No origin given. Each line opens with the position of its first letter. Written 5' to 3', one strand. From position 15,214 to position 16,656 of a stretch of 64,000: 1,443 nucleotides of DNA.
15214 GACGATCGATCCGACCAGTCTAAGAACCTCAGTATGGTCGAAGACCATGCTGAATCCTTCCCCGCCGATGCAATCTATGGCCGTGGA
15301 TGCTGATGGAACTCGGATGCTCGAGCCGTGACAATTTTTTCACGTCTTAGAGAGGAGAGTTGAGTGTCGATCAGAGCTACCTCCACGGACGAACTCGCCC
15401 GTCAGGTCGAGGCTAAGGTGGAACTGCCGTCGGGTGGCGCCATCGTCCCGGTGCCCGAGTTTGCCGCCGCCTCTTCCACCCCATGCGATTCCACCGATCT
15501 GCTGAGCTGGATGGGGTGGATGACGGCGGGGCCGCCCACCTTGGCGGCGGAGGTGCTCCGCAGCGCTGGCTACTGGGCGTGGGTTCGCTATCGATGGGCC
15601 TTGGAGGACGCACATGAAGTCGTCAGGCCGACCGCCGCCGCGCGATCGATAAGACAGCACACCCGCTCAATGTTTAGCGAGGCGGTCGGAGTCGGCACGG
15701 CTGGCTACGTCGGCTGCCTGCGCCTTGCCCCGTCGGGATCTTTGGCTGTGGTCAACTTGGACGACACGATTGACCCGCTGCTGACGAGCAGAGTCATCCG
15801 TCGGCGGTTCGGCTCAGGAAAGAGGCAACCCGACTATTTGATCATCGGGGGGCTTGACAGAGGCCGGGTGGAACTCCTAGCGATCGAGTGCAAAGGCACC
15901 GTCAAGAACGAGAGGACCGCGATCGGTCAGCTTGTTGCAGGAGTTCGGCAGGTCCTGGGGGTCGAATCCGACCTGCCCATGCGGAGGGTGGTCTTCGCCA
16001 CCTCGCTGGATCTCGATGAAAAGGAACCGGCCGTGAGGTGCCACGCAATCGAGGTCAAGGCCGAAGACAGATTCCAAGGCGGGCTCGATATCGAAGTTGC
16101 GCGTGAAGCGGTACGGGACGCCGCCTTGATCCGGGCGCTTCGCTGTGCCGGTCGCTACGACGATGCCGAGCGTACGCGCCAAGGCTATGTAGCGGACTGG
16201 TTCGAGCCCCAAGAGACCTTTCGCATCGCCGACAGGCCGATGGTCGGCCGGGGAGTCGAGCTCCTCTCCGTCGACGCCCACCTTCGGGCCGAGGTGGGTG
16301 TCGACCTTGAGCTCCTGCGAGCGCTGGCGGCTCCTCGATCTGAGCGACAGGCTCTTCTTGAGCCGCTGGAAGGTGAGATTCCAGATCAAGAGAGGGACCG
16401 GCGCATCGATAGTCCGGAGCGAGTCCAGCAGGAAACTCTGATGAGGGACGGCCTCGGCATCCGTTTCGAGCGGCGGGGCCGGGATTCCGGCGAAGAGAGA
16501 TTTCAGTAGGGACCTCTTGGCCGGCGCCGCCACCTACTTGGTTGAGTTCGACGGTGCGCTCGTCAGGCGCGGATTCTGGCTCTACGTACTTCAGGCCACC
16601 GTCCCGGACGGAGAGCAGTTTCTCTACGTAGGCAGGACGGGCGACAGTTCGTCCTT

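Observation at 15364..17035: Cassette 1 cargo: uncharacterised PD-(D/E)xK-like protein plus GIY-YIG-like protein operon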

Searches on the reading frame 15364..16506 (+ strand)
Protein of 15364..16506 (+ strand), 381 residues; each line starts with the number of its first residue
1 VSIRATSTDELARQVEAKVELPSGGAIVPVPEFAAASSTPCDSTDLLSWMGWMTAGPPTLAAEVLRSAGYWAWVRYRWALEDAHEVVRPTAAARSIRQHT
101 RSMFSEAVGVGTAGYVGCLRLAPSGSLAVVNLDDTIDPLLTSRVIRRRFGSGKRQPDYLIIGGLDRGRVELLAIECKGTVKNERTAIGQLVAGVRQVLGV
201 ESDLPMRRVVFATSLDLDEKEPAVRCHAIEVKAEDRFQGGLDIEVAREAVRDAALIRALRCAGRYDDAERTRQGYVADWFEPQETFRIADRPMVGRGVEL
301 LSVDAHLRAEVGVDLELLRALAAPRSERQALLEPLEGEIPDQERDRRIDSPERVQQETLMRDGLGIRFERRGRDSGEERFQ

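Call 3: search_protein_families(library=pfam, proteins=[window:15364-16506:+], max_evalue=1)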
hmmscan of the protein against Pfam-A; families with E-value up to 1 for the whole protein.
window:15364-16506:+ (381 aa): 0 families

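Call 4: search_protein_families(library=padloc, proteins=[window:15364-16506:+], max_evalue=1)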
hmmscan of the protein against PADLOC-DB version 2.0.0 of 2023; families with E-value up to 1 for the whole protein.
window:15364-16506:+ (381 aa): 0 families

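Call 7: search_protein_families(library=ncbifam, proteins=[window:15364-16506:+], max_evalue=1)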
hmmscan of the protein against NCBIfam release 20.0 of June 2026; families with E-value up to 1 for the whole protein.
window:15364-16506:+ (381 aa): 0 families

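Call 8: search_protein_families(library=phrogs, proteins=[window:15364-16506:+], max_evalue=1)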
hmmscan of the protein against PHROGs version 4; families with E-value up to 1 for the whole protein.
window:15364-16506:+ (381 aa): 0 families

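Call 9: search_solved_structures(query=window:15364-16506:+, max_evalue=10)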
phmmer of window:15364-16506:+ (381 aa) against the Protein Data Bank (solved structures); distinct sequences matched with E-value up to 10: 2.
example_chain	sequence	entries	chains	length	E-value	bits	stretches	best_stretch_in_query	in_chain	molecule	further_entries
8zeb_A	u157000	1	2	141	1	11.7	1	47-138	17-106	Bcl-2-like protein 1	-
7y99_A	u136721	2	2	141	1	11.6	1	47-138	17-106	Bcl-2-like protein 1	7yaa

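Call 11: find_homologous_proteins(query=window:15364-16506:+, max_evalue=0.001)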
Query window:15364-16506:+ (381 aa): 26 proteins with E <= 0.001 among 8000 candidates.
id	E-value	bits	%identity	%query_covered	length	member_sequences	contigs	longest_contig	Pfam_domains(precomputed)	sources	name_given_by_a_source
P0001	5.9e-246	833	100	100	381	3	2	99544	-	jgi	jgi:hypothetical protein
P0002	1.2e-189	648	80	100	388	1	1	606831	-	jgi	jgi:hypothetical protein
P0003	1.9e-181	621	78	100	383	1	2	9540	-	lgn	-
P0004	7.1e-181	619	77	100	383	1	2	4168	-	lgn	-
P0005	3.6e-180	617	77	100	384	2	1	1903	-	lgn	-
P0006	4.2e-180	617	76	100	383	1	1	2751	-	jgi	jgi:hypothetical protein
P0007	2.6e-166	571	72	100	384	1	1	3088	-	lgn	-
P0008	7.7e-159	547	69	99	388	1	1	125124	-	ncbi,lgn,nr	ncbi:MAG TPA: hypothetical protein VFX45_06900 [Solirubrobacterales bacterium]|nr:hypothetical prote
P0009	7.5e-149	514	69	94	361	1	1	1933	-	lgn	-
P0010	2.1e-145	503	64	99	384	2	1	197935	-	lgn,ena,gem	-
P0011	1.1e-144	500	65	99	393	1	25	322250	-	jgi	jgi:hypothetical protein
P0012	3.8e-141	489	64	98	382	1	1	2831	-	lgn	-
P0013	1.2e-140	487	63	99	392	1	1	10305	-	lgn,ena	-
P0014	3.3e-139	482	64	99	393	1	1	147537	-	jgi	jgi:hypothetical protein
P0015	1.5e-137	477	67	95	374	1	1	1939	-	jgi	-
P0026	4.3e-7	48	32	45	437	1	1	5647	-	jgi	jgi:hypothetical protein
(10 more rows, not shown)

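Call 19: find_encoding_contigs(protein=P0002, flank=8000, max_places=3)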
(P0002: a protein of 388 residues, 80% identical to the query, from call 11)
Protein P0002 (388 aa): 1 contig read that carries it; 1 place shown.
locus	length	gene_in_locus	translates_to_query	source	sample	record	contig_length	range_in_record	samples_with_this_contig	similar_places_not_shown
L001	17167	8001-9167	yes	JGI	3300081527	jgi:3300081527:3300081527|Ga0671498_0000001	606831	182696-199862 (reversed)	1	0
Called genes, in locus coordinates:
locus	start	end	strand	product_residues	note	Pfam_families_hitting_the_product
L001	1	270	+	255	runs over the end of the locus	PF10974:DUF2804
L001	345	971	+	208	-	PF05974:DUF892, PF00210:Ferritin (weak)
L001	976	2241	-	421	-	PF07690:MFS_1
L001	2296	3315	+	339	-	PF01471:PG_binding_1, PF09374:PG_binding_3 (faint), PF01471:PG_binding_1, PF01551:Peptidase_M23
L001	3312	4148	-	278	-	PF02673:BacA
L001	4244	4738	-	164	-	-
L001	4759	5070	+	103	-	-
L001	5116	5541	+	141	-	PF10263:SprT-like (weak)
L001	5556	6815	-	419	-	PF04542:Sigma70_r2, PF08281:Sigma70_r4_2, PF20239:DUF6596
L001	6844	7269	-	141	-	PF03795:YCII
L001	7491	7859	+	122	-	PF11964:SpoIIAA-like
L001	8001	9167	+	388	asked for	-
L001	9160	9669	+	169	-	-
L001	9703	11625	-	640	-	PF00801:PKD, PF18911:PKD_4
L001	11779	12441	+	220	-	PF00440:TetR_N, PF02909:TetR_C_1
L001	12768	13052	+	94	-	-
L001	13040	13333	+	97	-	-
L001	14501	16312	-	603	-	-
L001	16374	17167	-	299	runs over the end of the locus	-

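Call 20: find_encoding_contigs(protein=P0008, flank=8000, max_places=3)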
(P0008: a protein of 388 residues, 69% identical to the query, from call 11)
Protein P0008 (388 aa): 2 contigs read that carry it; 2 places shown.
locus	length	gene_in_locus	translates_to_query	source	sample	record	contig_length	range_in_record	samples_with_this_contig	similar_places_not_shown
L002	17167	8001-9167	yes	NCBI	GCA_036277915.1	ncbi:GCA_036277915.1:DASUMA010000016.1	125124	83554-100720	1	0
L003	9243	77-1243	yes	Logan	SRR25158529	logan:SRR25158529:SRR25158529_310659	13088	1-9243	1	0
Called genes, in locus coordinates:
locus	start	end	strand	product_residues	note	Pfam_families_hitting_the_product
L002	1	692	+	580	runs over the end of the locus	PF04234:CopC, PF05425:CopD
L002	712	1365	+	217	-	PF07987:DUF1775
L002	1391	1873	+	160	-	PF20589:DUF6790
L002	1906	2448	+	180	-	-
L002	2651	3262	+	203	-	PF01551:Peptidase_M23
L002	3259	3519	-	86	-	-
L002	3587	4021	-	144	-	PF00903:Glyoxalase (weak), PF22677:Ble-like_N (weak)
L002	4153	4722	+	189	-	PF01872:RibD_C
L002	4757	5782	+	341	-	PF04542:Sigma70_r2, PF08281:Sigma70_r4_2, PF12680:SnoaL_2 (faint)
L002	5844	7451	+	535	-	PF00264:Tyrosinase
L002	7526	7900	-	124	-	PF18914:DUF5666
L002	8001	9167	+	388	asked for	-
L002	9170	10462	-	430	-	PF00480:ROK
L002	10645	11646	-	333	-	-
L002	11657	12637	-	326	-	PF04055:Radical_SAM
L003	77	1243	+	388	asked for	-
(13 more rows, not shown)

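Call 24: predict_structure(alignment_id=A1)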
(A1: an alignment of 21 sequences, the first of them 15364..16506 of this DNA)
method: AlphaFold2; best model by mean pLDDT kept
length: 381 residues; sequences in the alignment: 21
mean_pLDDT: 81.7   pTM: 0.85
mean pLDDT of the five models: 81.7, 81.6, 80.4, 78.8, 78.0
residues with pLDDT >= 90: 119; 70-90: 212; 50-70: 30; < 50: 20
segments of 3 or more residues with pLDDT < 50: 57-69, 376-381
pLDDT, mean of each block of 10 residues (from residue 1): 87 95 91 80 81 60 40 64 80 70 78 83 85 88 90 89 86 87 90 94 94 84 89 83 90 91 87 75 88 85 79 92 90 77 67 83 86 53 34
secondary structure, 60 per line:
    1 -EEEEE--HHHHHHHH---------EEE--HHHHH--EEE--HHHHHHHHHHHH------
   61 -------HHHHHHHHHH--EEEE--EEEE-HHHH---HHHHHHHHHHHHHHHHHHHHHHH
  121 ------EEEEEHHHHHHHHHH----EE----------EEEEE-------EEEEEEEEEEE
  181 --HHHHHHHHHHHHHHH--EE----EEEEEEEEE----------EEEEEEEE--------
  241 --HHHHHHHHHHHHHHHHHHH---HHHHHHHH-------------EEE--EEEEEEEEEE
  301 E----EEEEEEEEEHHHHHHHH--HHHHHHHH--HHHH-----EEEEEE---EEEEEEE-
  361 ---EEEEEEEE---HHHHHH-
elements in order: E2-6 H9-16 E26-28 H31-35 E38-40 H43-54 H68-77 E80-83 E86-89 H91-94 H98-120 E127-131 H132-141 E158-162 E170-180 H183-197 E206-214 E225-232 H243-261 H265-272 E286-288 E291-301 E306-314 H315-322 H325-332 H335-338 E344-349 E353-359 E364-371 H375-380

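Call 28: fold_search(model_id=the predicted structure, library=pdb)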
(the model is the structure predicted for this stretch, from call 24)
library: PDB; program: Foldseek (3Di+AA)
matches with E <= 10: 846; with E <= 0.001: 0
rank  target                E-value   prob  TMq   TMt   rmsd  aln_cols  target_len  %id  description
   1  6xrf_G                6.6e-02  0.11  0.09  0.17  14.6       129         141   13  EagT6 Tse6 NT complex (released 2020-12-30)
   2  6ayl                  1.6e-01  0.10  0.08  0.15   9.6       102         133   10  Human adipocyte lipid-binding protein FABP4 in complex with fluorescein (released 2018-09-12)
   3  1yiv                  2.0e-01  0.10  0.08  0.16   9.2       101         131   12  Structure of myelin P2 protein from Equine spinal cord (released 2005-07-26)
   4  7cu9_B                2.3e-01  0.16  0.11  0.18   9.8       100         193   10  Crystal structure of the soluble domain of TiME protein from Mycobacterium smegmatis (released 2021-08-25)
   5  1tu1_A                2.4e-01  0.12  0.09  0.20  12.2       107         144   14  Crystal Structure of Protein of Unknown Function PA94 from Pseudomonas aeruginosa, Putative Regulator (released 2004-08-03)
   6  9cq3_c                2.4e-01  0.10  0.08  0.12  15.0       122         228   11  The gap-filling complex with Pol mu engaged in the NHEJ pathway (released 2025-04-23)
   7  7g0z                  3.4e-01  0.07  0.08  0.15   9.6       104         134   10  Crystal Structure of human FABP4 binding site mutated to that of FABP5 in complex with 5-[[3-(3-cyclopropyl-1,2,4-oxadia (released 2023-06-14)
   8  1pmp_A                3.4e-01  0.06  0.07  0.14   9.4        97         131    9  CRYSTALLOGRAPHIC STUDIES ON A FAMILY OF CELLULAR LIPOPHILIC TRANSPORT PROTEINS. REFINEMENT OF P2 MYELIN PROTEIN AND TH (released 1995-01-26)
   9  6xu9                  3.4e-01  0.06  0.07  0.14   9.3        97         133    8  Human myelin protein P2 mutant K3N (released 2020-04-08)
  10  7wc3                  3.6e-01  0.07  0.08  0.15   9.6       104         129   10  X-ray structure of the human adipocyte fatty acid-binding protein complexed with the fluorescent probe HA728 (released 2022-12-21)
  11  6xrf_H                3.8e-01  0.10  0.09  0.20  12.4       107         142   14  EagT6 Tse6 NT complex (released 2020-12-30)
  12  6e52_B                3.8e-01  0.08  0.08  0.13  20.4       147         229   10  Chimeric structure of Saccharomyces cerevisiae GCN4 leucine zipper fused to Staphylococcus aureus AgrC cytoplasmic his (released 2019-02-27)
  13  1alb                  4.0e-01  0.08  0.07  0.15   7.9        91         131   10  CRYSTAL STRUCTURE OF RECOMBINANT MURINE ADIPOCYTE LIPID-BINDING PROTEIN (released 1993-10-31)
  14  3nr3                  4.0e-01  0.06  0.07  0.14   9.3        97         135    8  Crystal Structure of Human Peripheral Myelin Protein 2 (released 2010-08-04)
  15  4a1h_A                4.3e-01  0.06  0.07  0.14   9.4        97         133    8  Human myelin P2 protein, K45S mutant (released 2012-09-26)
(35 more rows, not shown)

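Call 31: search_solved_structures(query=A1, max_evalue=10, show_alignments=3)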
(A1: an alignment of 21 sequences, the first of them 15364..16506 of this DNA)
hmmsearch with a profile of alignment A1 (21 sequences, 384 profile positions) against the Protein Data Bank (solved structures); distinct sequences matched with E-value up to 10: 0.

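Call 33: search_protein_representatives(alignment_id=A1)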
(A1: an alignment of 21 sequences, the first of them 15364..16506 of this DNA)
Query: 21 sequences, 384 profile positions. Proteins with E-value up to 0.001 (for the whole library): 550; up to 1e-10: 233; up to 1e-30: 17. The best 150 are listed.
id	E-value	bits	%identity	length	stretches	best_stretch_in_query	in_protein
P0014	7.5e-180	614.3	-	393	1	1-381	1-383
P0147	9.9e-118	409.8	-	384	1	1-377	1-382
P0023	1.7e-116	405.7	-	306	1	81-380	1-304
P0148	4.4e-103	361.6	-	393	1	1-372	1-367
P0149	5.5e-87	308.6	-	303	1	1-279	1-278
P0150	7.9e-71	255.4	-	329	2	93-376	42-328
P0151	2.0e-54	201.4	-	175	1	210-380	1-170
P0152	1.8e-48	181.8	-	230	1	161-379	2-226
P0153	2.5e-45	171.5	-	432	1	1-373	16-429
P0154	5.4e-45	170.3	-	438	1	2-333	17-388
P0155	3.2e-41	157.9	-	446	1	1-375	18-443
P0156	6.9e-36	140.4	-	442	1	8-333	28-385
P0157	2.1e-35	138.8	-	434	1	2-339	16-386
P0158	1.4e-34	136.0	-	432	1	1-321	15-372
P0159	1.8e-34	135.7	-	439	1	2-326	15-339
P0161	2.5e-32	128.7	-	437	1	7-344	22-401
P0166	1.2e-26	110.0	-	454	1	3-349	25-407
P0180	1.8e-21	92.9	-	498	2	2-370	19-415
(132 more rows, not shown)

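Call 35: search_protein_families(library=pfam, alignment_id=A3, max_evalue=10)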
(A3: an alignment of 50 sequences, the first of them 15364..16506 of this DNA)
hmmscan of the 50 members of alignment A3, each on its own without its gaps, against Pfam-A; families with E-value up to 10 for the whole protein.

A. member 1, window:15364-16506:+ (381 aa): 0 families

B. families by the number of members that match (of 50 scanned): 16 families
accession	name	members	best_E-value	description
PF04313.20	HSDR_N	2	0.048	Type I restriction enzyme R protein N terminus (HSDR_N)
PF07721.20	TPR_4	1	0.0071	Tetratricopeptide repeat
PF05974.18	DUF892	1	0.0087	Domain of unknown function (DUF892)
PF08564.16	CDC37_C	1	0.048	Cdc37 C terminal domain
PF11359.13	gpUL132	1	0.083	Envelope glycoprotein UL132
PF10412.15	TrwB_AAD_bind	1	0.09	Type IV secretion-system coupling protein DNA-binding domain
PF19806.4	DUF6289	1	0.11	Family of unknown function (DUF6289)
PF13749.12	HATPase_c_4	1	0.12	Putative ATP-dependent DNA helicase recG C-terminal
PF14835.12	zf-RING_6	1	0.13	zf-RING of BARD1-type protein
PF07719.23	TPR_2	1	0.13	Tetratricopeptide repeat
PF03720.21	UDPG_MGDP_dh_C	1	0.18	UDP-glucose/GDP-mannose dehydrogenase family, UDP binding domain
PF08774.17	VRR_NUC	1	0.19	VRR-NUC domain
PF17321.7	Vac17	1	0.21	Vacuole-related protein 17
PF21468.3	Tor_FN3_2nd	1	0.29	Tyrosine-protein kinase receptor torso, second FN3 domain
PF13428.12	TPR_14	1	0.77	Tetratricopeptide repeat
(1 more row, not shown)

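Call 36: search_protein_families(library=padloc, alignment_id=A3, max_evalue=1)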
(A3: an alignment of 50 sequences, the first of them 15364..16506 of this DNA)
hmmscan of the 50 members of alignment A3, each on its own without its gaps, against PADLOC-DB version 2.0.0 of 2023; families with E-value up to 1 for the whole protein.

A. member 1, window:15364-16506:+ (381 aa): 0 families

B. families by the number of members that match (of 50 scanned): 2 families
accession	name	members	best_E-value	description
PDLC02359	Tin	1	0.0027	Tin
PDLC04668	PDC-M47B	1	0.041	-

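Call 38: find_related_loci(query=A1, collection=genome_contigs, flank=6000)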
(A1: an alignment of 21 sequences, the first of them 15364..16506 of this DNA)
Query A1 (381 aa) in genome_contigs; peptide patterns used: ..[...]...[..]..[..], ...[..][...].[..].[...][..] (x = any residue, [..] = any of these).
113 stretches matched a pattern; 1 encode a relative of the query (tblastn E <= 1e-3); 1 distinct loci.
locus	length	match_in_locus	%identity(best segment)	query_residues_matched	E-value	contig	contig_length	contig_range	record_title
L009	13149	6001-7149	69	1-378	3e-167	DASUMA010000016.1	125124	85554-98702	MAG TPA_asm: Solirubrobacterales bacterium isolate SMAG_U1559 k141_1051644, whole genome shotgun sequence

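Call 44: find_encoding_contigs(protein=P0011, flank=5000, max_places=4)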
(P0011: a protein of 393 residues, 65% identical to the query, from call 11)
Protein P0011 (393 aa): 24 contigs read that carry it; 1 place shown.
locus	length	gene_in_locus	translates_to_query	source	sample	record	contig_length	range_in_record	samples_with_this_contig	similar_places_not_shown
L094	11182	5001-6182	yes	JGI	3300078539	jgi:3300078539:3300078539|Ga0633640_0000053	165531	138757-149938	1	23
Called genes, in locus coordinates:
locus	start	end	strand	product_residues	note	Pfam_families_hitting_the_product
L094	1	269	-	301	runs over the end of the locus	PF03372:Exo_endo_phos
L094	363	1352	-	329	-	-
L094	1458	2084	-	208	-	-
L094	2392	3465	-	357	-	PF01926:MMR_HSR1, PF02421:FeoB_N, PF02824:TGS (weak), PF06071:YchF-GTPase_C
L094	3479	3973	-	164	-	PF01569:PAP2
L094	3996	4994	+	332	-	PF13529:Peptidase_C39_2 (weak), PF14399:BtrH_N, PF16169:DUF4872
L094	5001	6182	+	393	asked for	-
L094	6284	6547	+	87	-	PF20059:DUF6458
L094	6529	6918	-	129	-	PF03852:Vsr, PF18741:MTES_1575 (faint)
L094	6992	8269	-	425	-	PF02518:HATPase_c, PF13589:HATPase_c_3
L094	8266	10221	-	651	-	PF00145:DNA_methylase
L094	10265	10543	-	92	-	-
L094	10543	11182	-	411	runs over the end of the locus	PF19866:DUF6339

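Call 45: find_encoding_contigs(protein=P0026, flank=5000, max_places=3)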
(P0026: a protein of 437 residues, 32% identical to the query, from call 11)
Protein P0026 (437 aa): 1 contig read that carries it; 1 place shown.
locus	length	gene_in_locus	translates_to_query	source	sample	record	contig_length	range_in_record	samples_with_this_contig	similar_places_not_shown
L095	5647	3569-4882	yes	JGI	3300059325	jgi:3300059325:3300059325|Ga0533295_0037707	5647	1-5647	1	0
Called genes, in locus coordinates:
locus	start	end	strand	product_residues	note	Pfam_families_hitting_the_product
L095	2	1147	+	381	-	?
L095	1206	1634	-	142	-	PF03852:Vsr, PF18741:MTES_1575 (faint), PF04480:DUF559 (weak)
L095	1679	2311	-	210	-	PF04471:Mrr_cat, PF22722:NA-iREase1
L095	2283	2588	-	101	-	PF14338:Mrr_N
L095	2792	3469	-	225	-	-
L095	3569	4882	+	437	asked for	-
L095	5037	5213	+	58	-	-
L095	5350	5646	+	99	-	?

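Call 46: find_homologous_proteins(query=A3, max_evalue=0.00001)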
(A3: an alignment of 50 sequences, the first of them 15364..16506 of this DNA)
Query A3 (50 sequences) (381 aa, profile of the alignment): 26 proteins with E <= 0.00001 among 8000 candidates.
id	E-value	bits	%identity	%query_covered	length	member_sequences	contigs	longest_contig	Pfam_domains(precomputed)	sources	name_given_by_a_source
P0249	1.1e-95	339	26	52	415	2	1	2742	-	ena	-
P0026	4.3e-95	337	32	45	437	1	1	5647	-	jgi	jgi:hypothetical protein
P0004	1.0e-79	287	77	100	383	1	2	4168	-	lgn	-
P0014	1.5e-79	286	64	99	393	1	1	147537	-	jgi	jgi:hypothetical protein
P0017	7.7e-78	281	59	98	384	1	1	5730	-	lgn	-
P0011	1.5e-77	280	65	99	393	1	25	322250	-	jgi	jgi:hypothetical protein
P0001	2.0e-77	279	100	100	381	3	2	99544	-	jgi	jgi:hypothetical protein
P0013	2.5e-77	279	63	99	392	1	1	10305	-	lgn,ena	-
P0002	1.9e-76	276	80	100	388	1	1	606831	-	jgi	jgi:hypothetical protein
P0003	3.0e-75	272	78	100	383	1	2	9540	-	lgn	-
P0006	6.8e-75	271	76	100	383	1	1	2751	-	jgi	jgi:hypothetical protein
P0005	3.5e-73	265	77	100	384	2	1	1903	-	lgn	-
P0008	4.5e-73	265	69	99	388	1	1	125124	-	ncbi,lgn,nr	ncbi:MAG TPA: hypothetical protein VFX45_06900 [Solirubrobacterales bacterium]|nr:hypothetical prote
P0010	2.1e-72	263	64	99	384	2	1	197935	-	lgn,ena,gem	-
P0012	7.4e-72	261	64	98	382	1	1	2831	-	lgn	-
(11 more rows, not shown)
